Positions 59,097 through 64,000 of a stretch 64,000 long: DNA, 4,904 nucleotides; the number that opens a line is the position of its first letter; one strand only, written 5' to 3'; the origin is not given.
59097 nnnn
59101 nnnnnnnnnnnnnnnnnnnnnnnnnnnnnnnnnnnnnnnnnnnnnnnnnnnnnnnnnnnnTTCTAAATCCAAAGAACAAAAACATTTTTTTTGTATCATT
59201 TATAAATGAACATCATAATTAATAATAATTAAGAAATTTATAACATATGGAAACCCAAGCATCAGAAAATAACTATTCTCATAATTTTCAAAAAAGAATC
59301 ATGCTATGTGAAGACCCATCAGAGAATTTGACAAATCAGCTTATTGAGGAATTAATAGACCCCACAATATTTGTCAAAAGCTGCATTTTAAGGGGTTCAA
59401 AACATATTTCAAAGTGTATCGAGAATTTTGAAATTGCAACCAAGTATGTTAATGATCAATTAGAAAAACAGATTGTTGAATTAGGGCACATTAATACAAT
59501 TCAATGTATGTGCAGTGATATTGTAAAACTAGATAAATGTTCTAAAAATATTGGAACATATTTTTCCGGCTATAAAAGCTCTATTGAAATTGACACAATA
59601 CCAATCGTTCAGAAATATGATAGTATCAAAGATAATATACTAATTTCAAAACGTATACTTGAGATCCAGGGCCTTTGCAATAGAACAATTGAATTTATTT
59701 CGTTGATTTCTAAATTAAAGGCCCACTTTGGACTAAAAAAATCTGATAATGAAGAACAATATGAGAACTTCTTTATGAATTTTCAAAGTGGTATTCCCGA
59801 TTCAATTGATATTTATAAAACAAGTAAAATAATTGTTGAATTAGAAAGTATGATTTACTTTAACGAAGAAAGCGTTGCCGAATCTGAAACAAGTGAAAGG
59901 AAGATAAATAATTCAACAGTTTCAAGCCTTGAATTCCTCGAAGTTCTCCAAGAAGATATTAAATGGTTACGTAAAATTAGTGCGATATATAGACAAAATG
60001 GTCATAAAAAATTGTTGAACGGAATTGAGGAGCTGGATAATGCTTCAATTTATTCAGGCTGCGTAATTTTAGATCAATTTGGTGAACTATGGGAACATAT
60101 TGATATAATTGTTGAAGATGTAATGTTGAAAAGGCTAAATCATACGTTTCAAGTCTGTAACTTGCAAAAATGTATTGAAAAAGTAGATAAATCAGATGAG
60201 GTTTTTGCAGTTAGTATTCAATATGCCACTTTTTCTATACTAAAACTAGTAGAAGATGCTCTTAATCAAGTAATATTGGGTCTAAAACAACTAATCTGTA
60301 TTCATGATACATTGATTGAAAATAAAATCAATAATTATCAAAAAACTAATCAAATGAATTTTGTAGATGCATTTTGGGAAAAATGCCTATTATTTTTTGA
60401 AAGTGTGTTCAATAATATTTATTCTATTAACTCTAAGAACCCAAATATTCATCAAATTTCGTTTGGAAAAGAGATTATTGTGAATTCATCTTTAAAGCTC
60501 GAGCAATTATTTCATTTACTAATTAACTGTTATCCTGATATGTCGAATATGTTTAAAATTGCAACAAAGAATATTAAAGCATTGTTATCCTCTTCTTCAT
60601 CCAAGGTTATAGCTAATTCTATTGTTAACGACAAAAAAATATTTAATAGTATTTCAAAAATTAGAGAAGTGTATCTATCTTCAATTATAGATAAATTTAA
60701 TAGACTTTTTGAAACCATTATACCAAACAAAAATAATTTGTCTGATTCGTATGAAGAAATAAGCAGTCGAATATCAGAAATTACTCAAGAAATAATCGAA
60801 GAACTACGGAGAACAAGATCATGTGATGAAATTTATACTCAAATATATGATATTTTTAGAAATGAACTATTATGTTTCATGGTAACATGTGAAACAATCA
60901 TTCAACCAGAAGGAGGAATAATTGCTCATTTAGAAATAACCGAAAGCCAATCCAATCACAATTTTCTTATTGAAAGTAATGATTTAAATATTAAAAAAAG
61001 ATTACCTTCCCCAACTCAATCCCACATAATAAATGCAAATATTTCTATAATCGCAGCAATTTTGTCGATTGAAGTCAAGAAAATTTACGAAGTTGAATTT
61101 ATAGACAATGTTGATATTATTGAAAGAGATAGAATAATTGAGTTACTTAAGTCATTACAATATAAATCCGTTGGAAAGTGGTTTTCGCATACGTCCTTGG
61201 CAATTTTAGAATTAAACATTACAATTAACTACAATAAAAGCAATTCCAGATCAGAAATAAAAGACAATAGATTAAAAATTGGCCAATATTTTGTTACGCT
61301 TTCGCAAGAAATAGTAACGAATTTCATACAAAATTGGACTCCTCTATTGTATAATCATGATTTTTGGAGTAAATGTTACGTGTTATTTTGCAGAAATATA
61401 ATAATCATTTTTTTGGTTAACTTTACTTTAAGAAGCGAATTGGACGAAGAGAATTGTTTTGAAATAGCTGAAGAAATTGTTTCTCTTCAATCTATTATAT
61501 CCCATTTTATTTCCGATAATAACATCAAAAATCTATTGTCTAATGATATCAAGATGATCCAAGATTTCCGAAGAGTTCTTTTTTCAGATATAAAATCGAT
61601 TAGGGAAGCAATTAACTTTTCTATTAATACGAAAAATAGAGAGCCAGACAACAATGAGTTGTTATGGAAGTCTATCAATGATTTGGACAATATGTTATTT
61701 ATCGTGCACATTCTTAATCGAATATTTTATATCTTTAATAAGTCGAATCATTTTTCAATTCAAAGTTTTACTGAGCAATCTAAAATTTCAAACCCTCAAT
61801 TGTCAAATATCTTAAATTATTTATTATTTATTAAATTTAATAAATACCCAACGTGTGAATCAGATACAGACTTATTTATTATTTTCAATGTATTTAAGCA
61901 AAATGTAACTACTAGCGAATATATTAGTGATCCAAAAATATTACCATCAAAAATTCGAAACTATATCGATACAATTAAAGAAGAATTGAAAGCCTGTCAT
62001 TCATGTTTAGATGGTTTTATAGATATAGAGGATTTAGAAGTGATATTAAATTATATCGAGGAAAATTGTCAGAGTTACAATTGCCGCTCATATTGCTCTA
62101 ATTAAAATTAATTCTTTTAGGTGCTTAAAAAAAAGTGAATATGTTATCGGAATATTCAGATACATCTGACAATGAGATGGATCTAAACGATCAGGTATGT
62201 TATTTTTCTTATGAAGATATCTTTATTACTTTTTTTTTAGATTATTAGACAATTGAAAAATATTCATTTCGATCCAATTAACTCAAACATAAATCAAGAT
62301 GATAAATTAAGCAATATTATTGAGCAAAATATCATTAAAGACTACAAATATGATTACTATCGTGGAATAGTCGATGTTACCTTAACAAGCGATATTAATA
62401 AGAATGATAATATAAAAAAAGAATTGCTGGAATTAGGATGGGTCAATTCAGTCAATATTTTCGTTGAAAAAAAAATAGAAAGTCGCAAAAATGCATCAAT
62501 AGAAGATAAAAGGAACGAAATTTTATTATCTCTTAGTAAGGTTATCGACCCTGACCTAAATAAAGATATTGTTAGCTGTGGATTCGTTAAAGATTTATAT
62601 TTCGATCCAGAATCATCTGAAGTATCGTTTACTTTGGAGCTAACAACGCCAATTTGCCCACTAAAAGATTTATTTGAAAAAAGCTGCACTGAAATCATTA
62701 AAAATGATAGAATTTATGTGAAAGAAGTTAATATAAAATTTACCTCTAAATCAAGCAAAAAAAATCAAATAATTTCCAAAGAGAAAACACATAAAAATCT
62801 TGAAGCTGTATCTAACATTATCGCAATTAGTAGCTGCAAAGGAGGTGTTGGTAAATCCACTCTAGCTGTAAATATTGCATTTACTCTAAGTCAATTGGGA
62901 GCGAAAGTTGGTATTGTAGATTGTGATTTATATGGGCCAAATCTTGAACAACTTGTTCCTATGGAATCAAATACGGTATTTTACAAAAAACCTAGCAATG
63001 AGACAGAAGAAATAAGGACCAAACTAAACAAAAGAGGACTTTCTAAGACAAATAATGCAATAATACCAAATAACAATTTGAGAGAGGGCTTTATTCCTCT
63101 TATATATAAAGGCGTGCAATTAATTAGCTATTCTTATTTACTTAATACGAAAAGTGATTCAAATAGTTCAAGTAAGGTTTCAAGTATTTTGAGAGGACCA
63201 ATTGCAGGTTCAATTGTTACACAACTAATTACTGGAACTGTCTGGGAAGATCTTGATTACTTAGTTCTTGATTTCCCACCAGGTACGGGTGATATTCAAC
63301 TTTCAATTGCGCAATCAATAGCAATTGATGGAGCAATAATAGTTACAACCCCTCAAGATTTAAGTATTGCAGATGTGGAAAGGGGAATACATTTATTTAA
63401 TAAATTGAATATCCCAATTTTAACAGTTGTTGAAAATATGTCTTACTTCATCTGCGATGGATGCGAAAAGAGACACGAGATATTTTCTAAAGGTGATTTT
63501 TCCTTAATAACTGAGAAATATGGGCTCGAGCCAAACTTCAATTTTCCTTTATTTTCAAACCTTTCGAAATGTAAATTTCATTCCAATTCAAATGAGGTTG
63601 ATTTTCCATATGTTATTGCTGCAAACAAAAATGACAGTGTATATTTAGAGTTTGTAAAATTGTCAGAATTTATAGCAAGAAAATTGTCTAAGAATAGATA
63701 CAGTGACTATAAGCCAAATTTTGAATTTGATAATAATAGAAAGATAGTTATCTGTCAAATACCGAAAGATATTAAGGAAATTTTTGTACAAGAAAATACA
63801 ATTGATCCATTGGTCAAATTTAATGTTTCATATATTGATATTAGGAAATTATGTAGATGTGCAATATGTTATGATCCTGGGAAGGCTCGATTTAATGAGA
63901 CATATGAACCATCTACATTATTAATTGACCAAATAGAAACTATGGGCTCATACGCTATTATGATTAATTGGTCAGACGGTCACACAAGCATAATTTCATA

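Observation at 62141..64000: Tri-domain HCF101 (DUF59-Mrp-DUF971) Fe-S scaffold gene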

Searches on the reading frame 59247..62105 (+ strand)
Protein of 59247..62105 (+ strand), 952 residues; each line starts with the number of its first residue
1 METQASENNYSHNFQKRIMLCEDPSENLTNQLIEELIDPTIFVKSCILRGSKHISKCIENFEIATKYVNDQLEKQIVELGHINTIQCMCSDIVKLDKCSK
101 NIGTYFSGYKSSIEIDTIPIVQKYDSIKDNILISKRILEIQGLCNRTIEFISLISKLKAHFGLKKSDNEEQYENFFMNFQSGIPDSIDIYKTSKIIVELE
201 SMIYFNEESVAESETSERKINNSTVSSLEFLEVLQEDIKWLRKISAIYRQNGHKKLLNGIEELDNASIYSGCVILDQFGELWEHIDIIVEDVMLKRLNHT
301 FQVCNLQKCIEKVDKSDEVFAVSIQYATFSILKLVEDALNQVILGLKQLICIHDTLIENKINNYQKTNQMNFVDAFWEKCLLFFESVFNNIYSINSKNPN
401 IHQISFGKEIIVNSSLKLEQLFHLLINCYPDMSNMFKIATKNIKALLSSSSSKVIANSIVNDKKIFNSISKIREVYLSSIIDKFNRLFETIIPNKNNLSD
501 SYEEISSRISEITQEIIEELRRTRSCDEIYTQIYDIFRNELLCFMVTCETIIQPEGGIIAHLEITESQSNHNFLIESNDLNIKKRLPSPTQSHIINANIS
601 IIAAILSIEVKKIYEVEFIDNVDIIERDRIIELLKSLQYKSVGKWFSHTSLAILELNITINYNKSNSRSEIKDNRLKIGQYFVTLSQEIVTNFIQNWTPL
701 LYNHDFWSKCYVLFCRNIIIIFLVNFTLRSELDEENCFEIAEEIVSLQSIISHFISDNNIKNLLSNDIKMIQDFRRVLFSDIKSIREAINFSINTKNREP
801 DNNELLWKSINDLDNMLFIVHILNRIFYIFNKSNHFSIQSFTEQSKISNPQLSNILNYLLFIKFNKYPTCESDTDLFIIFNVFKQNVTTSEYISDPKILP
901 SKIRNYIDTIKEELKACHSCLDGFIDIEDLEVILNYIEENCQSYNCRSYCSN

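Call 9: find_encoding_contigs(protein=window:59247-62105:+, flank=6000, max_places=4)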
Protein window:59247-62105:+ (952 aa): 23 contigs read that carry it; 3 places shown.
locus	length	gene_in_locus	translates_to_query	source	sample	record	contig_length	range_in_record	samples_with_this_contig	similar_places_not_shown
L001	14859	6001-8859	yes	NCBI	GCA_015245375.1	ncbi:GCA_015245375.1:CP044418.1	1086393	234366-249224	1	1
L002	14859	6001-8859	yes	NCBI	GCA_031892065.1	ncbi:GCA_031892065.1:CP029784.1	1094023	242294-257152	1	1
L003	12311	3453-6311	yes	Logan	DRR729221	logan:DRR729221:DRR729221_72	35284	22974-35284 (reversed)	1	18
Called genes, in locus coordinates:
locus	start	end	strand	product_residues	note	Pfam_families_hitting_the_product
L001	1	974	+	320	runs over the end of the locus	PF00481:PP2C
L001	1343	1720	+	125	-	PF01990:ATP-synt_F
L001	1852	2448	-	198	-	-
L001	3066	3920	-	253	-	-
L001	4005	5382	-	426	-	PF01980:TrmO_N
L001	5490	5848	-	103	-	PF08285:DPM3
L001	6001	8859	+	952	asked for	-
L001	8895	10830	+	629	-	PF01883:FeS_assembly_P, PF02374:ArsA_ATPase (faint), PF01656:CbiA, PF09140:MipZ (weak), PF10609:ParA, PF13614:AAA_31, PF06155:GBBH-like_N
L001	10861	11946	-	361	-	-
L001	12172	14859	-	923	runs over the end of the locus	PF06424:PRP1_N, PF13428:TPR_14 (faint), PF13431:TPR_17 (faint), PF14559:TPR_19 (faint), PF23240:HAT_PRP39_N (faint), PF23231:HAT_Syf1_CNRKL1_C (faint), PF05843:Suf (faint), PF23241:HAT_PRP39_C, +2 more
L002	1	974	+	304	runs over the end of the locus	PF00481:PP2C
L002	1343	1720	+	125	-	PF01990:ATP-synt_F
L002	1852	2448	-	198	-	-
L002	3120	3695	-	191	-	-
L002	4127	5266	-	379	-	PF01980:TrmO_N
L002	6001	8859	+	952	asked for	-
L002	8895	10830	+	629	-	PF01883:FeS_assembly_P, PF02374:ArsA_ATPase (faint), PF01656:CbiA, PF09140:MipZ (weak), PF10609:ParA, PF13614:AAA_31, PF06155:GBBH-like_N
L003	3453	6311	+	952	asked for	-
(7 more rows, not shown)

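Call 65: search_protein_families(library=pfam, proteins=[window:59247-62102:+], max_evalue=0.01)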
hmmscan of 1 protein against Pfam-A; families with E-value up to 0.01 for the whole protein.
window:59247-62102:+ (952 aa): 1 family
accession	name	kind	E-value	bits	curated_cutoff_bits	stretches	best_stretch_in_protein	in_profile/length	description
PF20649.3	COG5_C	-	0.0018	18.7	24.7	1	230-393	3-162/186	Conserved oligomeric Golgi complex subunit 5, C-terminal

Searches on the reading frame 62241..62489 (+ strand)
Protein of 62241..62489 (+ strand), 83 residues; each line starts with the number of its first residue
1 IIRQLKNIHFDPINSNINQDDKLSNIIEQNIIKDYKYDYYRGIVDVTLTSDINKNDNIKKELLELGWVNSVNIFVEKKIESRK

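Call 47: predict_structure(alignment_id=A5)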
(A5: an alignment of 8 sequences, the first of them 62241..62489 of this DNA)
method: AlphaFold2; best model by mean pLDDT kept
length: 83 residues; sequences in the alignment: 8
mean_pLDDT: 72.4   pTM: 0.58
mean pLDDT of the five models: 72.4, 68.9, 66.1, 64.1, 62.6
residues with pLDDT >= 90: 0; 70-90: 49; 50-70: 23; < 50: 11
segments of 3 or more residues with pLDDT < 50: 15-21, 80-83
pLDDT, mean of each block of 10 residues (from residue 1): 67 49 62 84 86 81 85 73 44
secondary structure, 60 per line:
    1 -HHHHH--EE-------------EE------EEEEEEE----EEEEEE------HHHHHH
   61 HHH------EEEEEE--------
elements in order: H2-6 E32-38 E43-48 H55-63 E70-75

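Call 49: fold_search(model_id=the predicted structure, library=pdb)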
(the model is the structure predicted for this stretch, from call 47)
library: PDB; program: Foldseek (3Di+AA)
matches with E <= 10: 577; with E <= 0.001: 0
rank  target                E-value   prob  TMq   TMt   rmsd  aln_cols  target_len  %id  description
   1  3lno_B                8.7e-03  1.00  0.65  0.52   3.1        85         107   15  Crystal Structure of Domain of Unknown Function DUF59 from Bacillus anthracis (released 2010-02-16)
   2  3lno_A                1.3e-02  1.00  0.67  0.54   2.4        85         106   15  Crystal Structure of Domain of Unknown Function DUF59 from Bacillus anthracis (released 2010-02-16)
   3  3cq1                  1.3e-02  1.00  0.58  0.51   3.8        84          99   18  Structure of the DTDP-4-Keto-L-Rhamnose Reductase related protein (TT1362) from Thermus Thermophilus HB8 (released 2009-04-07)
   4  3lno_F                1.4e-02  1.00  0.59  0.48   3.3        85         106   15  Crystal Structure of Domain of Unknown Function DUF59 from Bacillus anthracis (released 2010-02-16)
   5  3cq2_A                2.0e-02  1.00  0.65  0.57   2.7        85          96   12  Structure of the DTDP-4-Keto-L-Rhamnose Reductase related protein (other form) from Thermus Thermophilus HB8 (released 2009-04-07)
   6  2cu6_A                2.2e-02  0.99  0.59  0.55   3.8        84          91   18  Crystal Structure Of The dTDP-4-keto-L-rhamnose reductase-related Protein From Thermus Thermophilus HB8 (released 2005-11-25)
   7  3lno_D                2.9e-02  1.00  0.63  0.51   2.9        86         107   16  Crystal Structure of Domain of Unknown Function DUF59 from Bacillus anthracis (released 2010-02-16)
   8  3cq2_B                8.1e-02  0.99  0.64  0.55   2.7        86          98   14  Structure of the DTDP-4-Keto-L-Rhamnose Reductase related protein (other form) from Thermus Thermophilus HB8 (released 2009-04-07)
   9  8hhj_A                8.7e-02  0.92  0.42  0.37   3.5        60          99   13  Crystal structure of the MafB2-CTMGI-2B16B6/MafI2MGI-2B16B6 complex (released 2023-11-15)
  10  3prb_B                9.3e-02  0.80  0.44  0.19   5.6        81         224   16  Structural analysis of protein folding by the Methanococcus jannaschii chaperone FKBP26 (released 2011-01-19)
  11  3w64_C                1.2e-01  0.63  0.34  0.36   4.5        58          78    9  MamM-CTD 215-293 (released 2014-04-16)
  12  3w5y_B                1.5e-01  0.44  0.34  0.35   4.3        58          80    7  MamM-CTD (released 2014-04-16)
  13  6ha2                  2.0e-01  0.35  0.32  0.33   4.5        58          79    7  MamM CTD D249H-H285D (released 2019-08-21)
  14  3w64_B                2.4e-01  0.33  0.31  0.32   4.5        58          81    7  MamM-CTD 215-293 (released 2014-04-16)
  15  6han_B                2.4e-01  0.33  0.32  0.31   4.4        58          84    5  MamM CTD H264E-E289H (released 2019-08-21)
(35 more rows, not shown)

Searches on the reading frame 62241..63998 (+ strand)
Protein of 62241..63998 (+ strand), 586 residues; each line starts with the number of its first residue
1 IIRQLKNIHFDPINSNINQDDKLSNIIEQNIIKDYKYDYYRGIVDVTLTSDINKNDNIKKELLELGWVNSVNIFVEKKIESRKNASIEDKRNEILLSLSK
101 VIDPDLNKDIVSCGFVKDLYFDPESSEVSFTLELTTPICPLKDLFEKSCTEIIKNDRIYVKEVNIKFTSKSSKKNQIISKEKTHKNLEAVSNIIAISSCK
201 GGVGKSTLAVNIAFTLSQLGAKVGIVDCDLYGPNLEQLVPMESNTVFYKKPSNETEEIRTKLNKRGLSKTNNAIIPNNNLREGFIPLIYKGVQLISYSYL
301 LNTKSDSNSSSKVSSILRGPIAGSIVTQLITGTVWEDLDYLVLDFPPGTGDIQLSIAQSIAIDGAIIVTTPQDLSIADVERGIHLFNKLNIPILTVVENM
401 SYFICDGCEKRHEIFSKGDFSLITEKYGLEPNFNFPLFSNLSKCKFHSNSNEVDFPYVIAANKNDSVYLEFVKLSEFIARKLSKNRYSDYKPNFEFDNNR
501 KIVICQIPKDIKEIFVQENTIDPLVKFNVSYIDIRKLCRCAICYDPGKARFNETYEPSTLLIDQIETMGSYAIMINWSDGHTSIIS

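Call 36: predict_structure(alignment_id=A4)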
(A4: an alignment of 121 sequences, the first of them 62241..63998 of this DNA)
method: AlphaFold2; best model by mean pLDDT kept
length: 586 residues; sequences in the alignment: 121
mean_pLDDT: 84.4   pTM: 0.68
mean pLDDT of the five models: 84.4, 84.0, 83.3, 83.3, 82.2
residues with pLDDT >= 90: 333; 70-90: 142; 50-70: 73; < 50: 38
segments of 3 or more residues with pLDDT < 50: 172-180, 254-274, 515-521
pLDDT, mean of each block of 10 residues (from residue 1): 85 67 83 92 94 93 94 80 80 97 90 94 97 75 94 97 91 47 82 95 94 98 96 87 90 52 36 55 95 95 64 65 93 96 94 92 96 90 94 95 94 81 87 90 64 78 95 97 87 92 87 53 74 88 70 68 91 92 90
secondary structure, 60 per line:
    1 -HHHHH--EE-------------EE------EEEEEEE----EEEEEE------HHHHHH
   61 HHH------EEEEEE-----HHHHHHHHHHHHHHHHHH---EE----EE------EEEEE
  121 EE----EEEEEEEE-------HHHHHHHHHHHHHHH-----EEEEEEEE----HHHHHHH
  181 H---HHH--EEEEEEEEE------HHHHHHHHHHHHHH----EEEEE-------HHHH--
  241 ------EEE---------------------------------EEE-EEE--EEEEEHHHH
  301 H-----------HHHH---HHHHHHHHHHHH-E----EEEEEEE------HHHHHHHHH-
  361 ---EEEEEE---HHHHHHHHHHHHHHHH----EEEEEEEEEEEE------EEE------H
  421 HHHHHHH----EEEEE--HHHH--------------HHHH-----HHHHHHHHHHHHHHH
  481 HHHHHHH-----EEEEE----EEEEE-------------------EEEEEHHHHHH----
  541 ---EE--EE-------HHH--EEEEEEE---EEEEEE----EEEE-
elements in order: H2-6 E32-38 E43-48 H55-63 E70-75 H81-98 E116-122 E127-134 H142-156 E162-169 H174-181 E190-198 H205-218 E223-227 H235-238 E247-249 E283-285 E287-289 E292-296 H297-301 H313-316 H320-331 E338-344 H351-359 E364-369 H373-388 E393-404 E411-413 H420-427 E432-436 H439-442 H457-460 H466-487 E493-497 E502-506 E526-530 H531-536 E562-568 E572-577 E582-585

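Call 40: fold_search(model_id=the predicted structure, library=pdb)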
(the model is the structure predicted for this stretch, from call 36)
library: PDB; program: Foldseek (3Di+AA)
matches with E <= 10: 1045; with E <= 0.001: 220
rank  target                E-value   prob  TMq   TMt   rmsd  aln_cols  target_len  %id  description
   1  8zkc                  7.3e-24  1.00  0.38  0.63  15.9       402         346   30  iron-sulfur cluster transfer protein ApbC (released 2024-06-12)
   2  6g2g_A                2.5e-17  1.00  0.39  0.80   3.8       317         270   25  Fe-S assembly Cfd1 (released 2019-01-23)
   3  6g2g_B                1.1e-16  1.00  0.36  0.74   5.4       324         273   25  Fe-S assembly Cfd1 (released 2019-01-23)
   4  2ph1                  3.8e-16  1.00  0.36  0.82   2.8       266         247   28  Crystal structure of nucleotide-binding protein AF2382 from Archaeoglobus fulgidus, Northeast Structural Genomics Target (released 2007-04-24)
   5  3kb1_A                4.8e-16  1.00  0.35  0.81   2.5       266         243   30  Crystal Structure of the Nucleotide-binding protein AF_226 in complex with ADP from Archaeoglobus fulgidus, Northeast  (released 2009-10-27)
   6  3vx3_A                8.2e-14  1.00  0.36  0.83   3.8       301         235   22  Crystal structure of [NiFe] hydrogenase maturation protein HypB from Thermococcus kodakarensis KOD1 (released 2013-02-27)
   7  5auq_G                1.1e-12  1.00  0.35  0.84   3.5       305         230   21  Crystal structure of ATPase-type HypB in the nucleotide free state (released 2015-06-24)
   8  5aun_B                1.2e-12  1.00  0.36  0.82   4.7       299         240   22  Crystal structure of the HypAB-Ni complex (released 2015-06-24)
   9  5auo_B                1.6e-12  1.00  0.33  0.76   6.3       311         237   23  Crystal structure of the HypAB-Ni complex (AMPPCP) (released 2015-06-24)
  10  5aup_I                2.0e-12  1.00  0.35  0.81   4.1       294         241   22  Crystal structure of the HypAB complex (released 2015-06-24)
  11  5auq_H                2.3e-12  1.00  0.35  0.84   3.7       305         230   22  Crystal structure of ATPase-type HypB in the nucleotide free state (released 2015-06-24)
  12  5auq_F                4.1e-12  1.00  0.35  0.86   3.5       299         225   22  Crystal structure of ATPase-type HypB in the nucleotide free state (released 2015-06-24)
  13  5auq_C                4.1e-12  1.00  0.34  0.83   4.8       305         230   23  Crystal structure of ATPase-type HypB in the nucleotide free state (released 2015-06-24)
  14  5auq_B                4.4e-12  1.00  0.34  0.84   4.8       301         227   22  Crystal structure of ATPase-type HypB in the nucleotide free state (released 2015-06-24)
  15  5auq_D                4.9e-12  1.00  0.33  0.77   4.8       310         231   22  Crystal structure of ATPase-type HypB in the nucleotide free state (released 2015-06-24)
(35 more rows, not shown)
